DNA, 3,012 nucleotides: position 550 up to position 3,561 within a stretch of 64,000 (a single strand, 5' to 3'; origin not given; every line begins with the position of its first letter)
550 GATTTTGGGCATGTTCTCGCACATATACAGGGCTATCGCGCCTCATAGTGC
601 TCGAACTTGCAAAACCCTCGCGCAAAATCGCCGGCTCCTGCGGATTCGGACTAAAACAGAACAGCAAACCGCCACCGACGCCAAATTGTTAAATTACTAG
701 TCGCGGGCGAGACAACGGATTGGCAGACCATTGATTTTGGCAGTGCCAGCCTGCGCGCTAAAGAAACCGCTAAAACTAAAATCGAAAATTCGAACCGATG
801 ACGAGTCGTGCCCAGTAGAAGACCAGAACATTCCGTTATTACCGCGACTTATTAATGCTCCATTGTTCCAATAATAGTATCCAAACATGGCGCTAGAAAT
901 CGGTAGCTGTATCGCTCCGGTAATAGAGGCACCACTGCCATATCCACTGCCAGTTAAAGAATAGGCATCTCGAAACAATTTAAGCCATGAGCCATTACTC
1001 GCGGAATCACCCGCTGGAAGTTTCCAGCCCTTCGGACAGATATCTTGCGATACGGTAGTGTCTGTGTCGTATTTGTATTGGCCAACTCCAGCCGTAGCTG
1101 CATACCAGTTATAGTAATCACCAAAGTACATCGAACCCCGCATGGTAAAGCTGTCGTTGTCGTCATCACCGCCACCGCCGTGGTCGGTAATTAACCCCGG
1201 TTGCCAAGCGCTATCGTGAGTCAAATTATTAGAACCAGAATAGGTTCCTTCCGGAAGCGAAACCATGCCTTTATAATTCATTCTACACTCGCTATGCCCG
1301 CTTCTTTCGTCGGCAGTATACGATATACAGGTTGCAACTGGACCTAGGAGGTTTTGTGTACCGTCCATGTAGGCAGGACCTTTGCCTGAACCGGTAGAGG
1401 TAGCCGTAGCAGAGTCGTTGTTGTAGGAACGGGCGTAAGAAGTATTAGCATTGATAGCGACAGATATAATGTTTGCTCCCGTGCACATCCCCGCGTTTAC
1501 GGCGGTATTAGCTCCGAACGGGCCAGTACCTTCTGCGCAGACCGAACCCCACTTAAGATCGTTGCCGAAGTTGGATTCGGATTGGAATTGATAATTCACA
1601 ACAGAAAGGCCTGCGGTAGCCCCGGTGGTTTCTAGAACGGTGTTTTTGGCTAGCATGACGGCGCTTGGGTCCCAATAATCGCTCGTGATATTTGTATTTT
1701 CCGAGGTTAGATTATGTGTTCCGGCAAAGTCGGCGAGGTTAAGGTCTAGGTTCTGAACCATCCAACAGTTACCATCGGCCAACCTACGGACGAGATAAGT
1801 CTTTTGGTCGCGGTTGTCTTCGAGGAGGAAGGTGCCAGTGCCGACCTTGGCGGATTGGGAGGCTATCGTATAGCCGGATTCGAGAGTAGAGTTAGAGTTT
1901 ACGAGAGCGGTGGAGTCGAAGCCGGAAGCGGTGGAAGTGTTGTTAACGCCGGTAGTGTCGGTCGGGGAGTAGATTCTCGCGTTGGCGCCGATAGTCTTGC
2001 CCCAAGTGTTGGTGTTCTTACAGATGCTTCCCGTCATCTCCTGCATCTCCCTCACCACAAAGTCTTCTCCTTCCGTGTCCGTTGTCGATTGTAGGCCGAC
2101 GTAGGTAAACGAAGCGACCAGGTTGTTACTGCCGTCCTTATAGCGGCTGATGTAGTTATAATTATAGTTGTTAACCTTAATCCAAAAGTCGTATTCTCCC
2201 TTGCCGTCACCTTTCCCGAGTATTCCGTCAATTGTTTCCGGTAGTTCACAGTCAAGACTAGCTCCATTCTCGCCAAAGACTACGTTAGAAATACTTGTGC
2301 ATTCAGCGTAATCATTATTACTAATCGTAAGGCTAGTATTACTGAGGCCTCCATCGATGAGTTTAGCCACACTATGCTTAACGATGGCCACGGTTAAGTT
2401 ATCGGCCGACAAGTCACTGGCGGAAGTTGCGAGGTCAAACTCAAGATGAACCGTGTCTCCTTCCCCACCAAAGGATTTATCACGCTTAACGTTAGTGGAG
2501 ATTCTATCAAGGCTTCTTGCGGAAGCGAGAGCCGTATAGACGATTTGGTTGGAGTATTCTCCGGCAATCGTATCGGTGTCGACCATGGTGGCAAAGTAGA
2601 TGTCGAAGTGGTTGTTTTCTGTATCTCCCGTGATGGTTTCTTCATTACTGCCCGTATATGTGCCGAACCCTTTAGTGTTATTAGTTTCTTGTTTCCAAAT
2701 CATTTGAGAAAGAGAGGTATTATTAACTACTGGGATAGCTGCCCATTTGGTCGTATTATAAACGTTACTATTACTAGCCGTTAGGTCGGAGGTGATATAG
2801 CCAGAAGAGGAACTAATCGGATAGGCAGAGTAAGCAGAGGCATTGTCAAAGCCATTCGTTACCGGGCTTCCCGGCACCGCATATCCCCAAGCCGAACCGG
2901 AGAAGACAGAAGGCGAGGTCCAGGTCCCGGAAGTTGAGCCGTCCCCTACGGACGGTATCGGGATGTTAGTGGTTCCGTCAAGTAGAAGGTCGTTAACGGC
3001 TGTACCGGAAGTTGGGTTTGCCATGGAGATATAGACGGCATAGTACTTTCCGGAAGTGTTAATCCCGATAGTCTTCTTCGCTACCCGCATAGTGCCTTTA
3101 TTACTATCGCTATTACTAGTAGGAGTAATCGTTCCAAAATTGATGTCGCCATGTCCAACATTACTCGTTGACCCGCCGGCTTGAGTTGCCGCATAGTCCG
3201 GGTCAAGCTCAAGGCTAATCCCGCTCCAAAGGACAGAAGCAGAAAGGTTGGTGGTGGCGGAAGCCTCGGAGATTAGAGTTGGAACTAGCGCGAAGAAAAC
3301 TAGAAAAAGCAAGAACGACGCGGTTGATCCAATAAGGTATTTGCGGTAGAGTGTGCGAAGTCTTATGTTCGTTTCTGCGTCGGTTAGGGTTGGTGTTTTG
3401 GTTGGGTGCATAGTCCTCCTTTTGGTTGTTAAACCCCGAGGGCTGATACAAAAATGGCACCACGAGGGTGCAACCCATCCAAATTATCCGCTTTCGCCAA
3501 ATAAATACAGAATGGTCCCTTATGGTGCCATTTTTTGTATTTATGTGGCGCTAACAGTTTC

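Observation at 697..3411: Two paralogous giant Ser/Thr/Asn-rich surface proteins (904 and 658 aa) with a conserved post-anchor motif and a Fibrobacter-type C-terminal domain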

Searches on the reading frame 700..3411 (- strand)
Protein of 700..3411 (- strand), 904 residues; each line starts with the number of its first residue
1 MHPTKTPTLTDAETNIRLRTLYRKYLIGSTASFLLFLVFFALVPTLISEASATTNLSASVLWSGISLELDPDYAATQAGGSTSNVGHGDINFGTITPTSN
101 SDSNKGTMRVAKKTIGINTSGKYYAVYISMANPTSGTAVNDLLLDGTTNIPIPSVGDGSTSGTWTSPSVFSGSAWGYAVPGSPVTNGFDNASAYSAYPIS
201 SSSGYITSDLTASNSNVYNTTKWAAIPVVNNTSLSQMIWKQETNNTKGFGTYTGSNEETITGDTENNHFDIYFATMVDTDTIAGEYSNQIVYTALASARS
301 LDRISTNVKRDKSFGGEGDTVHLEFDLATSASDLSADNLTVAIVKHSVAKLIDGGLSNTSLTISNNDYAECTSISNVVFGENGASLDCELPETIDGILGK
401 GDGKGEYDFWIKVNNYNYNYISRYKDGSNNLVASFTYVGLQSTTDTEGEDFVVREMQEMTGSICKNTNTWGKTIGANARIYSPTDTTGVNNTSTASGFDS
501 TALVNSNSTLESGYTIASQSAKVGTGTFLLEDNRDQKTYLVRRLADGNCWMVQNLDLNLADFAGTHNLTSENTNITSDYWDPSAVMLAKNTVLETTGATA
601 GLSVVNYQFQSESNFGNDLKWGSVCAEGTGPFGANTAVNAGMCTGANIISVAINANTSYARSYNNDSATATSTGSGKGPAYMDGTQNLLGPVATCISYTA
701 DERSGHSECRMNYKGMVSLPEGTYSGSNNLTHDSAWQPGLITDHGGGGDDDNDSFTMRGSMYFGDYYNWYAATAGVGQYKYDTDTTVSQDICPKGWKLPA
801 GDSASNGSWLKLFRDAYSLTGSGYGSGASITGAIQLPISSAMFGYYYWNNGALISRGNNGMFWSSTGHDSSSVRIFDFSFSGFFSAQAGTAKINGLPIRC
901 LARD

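Call 4: search_protein_families(library=pfam, proteins=[window:700-3411:-], max_evalue=1)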
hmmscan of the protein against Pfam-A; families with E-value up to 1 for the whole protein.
window:700-3411:- (904 aa): 1 family
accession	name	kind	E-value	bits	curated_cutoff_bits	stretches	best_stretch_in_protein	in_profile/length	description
PF09603.15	Fib_succ_major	-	0.0013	19.5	33.9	1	760-900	48-185/187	Fibrobacter succinogenes major domain (Fib_succ_major)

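Call 5: search_protein_families(library=ncbifam, proteins=[window:700-3411:-], max_evalue=1)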
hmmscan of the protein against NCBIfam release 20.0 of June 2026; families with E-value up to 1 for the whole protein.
window:700-3411:- (904 aa): 1 family
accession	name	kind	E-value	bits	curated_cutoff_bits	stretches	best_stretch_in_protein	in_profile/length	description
TIGR02145.1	Fib_succ_major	domain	1.1e-08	36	41.65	1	762-901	45-174/176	FISUMP domain-containing protein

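Call 40: predict_structure(alignment_id=A3)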
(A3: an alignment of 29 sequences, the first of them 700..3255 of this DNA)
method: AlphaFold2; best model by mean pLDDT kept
length: 852 residues; sequences in the alignment: 29
mean_pLDDT: 69.2   pTM: 0.61
mean pLDDT of the five models: 69.2, 68.2, 68.1, 64.8, 63.4
residues with pLDDT >= 90: 88; 70-90: 374; 50-70: 232; < 50: 158
segments of 3 or more residues with pLDDT < 50: 1-11, 134-139, 148-153, 302-307, 347-351, 438-463, 544-547, 574-590, 592-598, 616-625, 632-638, 660-678, 680-705
pLDDT, mean of each block of 10 residues (from residue 1): 28 73 74 66 66 71 83 77 62 68 72 76 79 45 52 51 62 70 74 78 77 86 78 76 63 77 87 66 80 73 50 81 81 86 52 78 76 66 84 74 89 86 75 56 43 35 53 83 88 91 89 90 91 74 51 73 63 48 43 49 72 58 48 49 55 54 38 44 45 41 56 89 77 87 90 83 76 59 73 78 80 88 82 85 91 64
secondary structure, 60 per line:
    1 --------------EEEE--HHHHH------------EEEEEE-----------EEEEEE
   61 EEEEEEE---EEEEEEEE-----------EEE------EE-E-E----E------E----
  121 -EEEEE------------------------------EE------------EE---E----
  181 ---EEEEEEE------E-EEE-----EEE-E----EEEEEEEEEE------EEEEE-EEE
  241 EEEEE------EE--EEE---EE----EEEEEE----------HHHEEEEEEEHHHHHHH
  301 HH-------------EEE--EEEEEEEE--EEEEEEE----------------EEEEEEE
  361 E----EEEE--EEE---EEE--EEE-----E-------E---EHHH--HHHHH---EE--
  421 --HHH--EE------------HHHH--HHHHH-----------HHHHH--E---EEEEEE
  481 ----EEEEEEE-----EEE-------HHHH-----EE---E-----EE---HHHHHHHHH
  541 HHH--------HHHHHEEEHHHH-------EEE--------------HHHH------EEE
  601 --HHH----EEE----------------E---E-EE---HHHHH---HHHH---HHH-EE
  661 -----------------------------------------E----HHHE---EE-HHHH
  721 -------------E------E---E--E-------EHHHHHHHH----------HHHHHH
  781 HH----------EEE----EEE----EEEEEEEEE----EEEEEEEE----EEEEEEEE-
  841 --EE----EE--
elements in order (helices of 4 or more, strands of 3 or more residues): E15-18 H21-25 E38-43 E55-67 E71-78 E90-92 E122-126 E184-190 E199-201 E207-209 E216-225 E232-236 E238-245 E256-258 E268-273 E287-293 H294-302 E316-318 E321-328 E331-337 E354-361 E366-369 E372-374 E378-380 E383-385 H409-413 H442-445 H448-452 H464-468 E475-480 E485-491 E497-499 H507-510 H532-543 H552-556 E557-559 H560-563 E571-573 H588-591 E598-600 E610-612 H640-644 H648-651 H717-720 H757-764 H775-782 E793-795 E800-802 E807-815 E820-827 E832-839

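Call 44: fold_search(model_id=the predicted structure, library=pdb)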
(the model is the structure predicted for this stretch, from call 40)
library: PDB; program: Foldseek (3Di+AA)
matches with E <= 10: 764; with E <= 0.001: 0
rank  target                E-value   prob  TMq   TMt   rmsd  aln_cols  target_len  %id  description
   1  8a1f_B                2.3e-03  0.82  0.10  0.21  13.6       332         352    8  Human PTPRK N-terminal domains MAM-Ig-FN1 (released 2023-03-15)
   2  6ul6_B                3.3e-03  0.54  0.08  0.21  18.1       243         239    7  Crystal Structure of BoNT/A-LCHn domain in complex with VNA ciA-D12/11/ciA-B5 and VHH ciA-H7 (released 2020-03-04)
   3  8a1f_A                3.9e-03  0.66  0.10  0.20  14.1       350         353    8  Human PTPRK N-terminal domains MAM-Ig-FN1 (released 2023-03-15)
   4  2c9a_A                4.9e-03  0.60  0.10  0.25  13.3       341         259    8  Crystal structure of the MAM-Ig module of receptor protein tyrosine phosphatase mu (released 2006-01-19)
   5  1l6z_A                5.4e-03  0.60  0.09  0.26  13.2       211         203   12  CRYSTAL STRUCTURE OF MURINE CEACAM1A[1,4]: A CORONAVIRUS RECEPTOR AND CELL ADHESION MOLECULE IN THE CEA FAMILY (released 2002-09-14)
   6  4es8_A                7.5e-03  0.47  0.09  0.21  14.6       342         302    8  Crystal Structure of the adhesin domain of Epf from Streptococcus pyogenes in P212121 (released 2012-09-19)
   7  4es9_C                7.5e-03  0.33  0.09  0.20  15.6       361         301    8  Crystal Structure of the adhesin domain of Epf from Streptococcus pyogenes in P21 (released 2012-09-19)
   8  4es8_B                8.0e-03  0.54  0.11  0.23  15.0       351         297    6  Crystal Structure of the adhesin domain of Epf from Streptococcus pyogenes in P212121 (released 2012-09-19)
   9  4es9_D                8.4e-03  0.35  0.09  0.20  15.1       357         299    7  Crystal Structure of the adhesin domain of Epf from Streptococcus pyogenes in P21 (released 2012-09-19)
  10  5vst_A                1.2e-02  0.38  0.07  0.22  13.5       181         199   15  Crystal structure of murine CEACAM1b (released 2017-05-24)
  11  3f83                  1.3e-02  0.15  0.08  0.13  23.6       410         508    8  Structure of fusion complex of the minor pilin CfaE and major pilin CfaB of CFA/I pili from ETEC E. coli (released 2009-08-11)
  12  1qfp                  1.6e-02  0.69  0.07  0.30   9.8       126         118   12  N-TERMINAL DOMAIN OF SIALOADHESIN (MOUSE) (released 1999-04-16)
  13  3t4a_A                1.6e-02  0.41  0.10  0.12  15.4       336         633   10  Structure of a truncated form of Staphylococcal Complement Inhibitor B bound to human C3c at 3.4 Angstrom resolution (released 2011-11-23)
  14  4es9_A                1.6e-02  0.30  0.09  0.19  15.0       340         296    7  Crystal Structure of the adhesin domain of Epf from Streptococcus pyogenes in P21 (released 2012-09-19)
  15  8w9k_A                1.9e-02  0.99  0.07  0.18   6.3       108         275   13  Structure of apo RvY_06210 (released 2024-09-11)
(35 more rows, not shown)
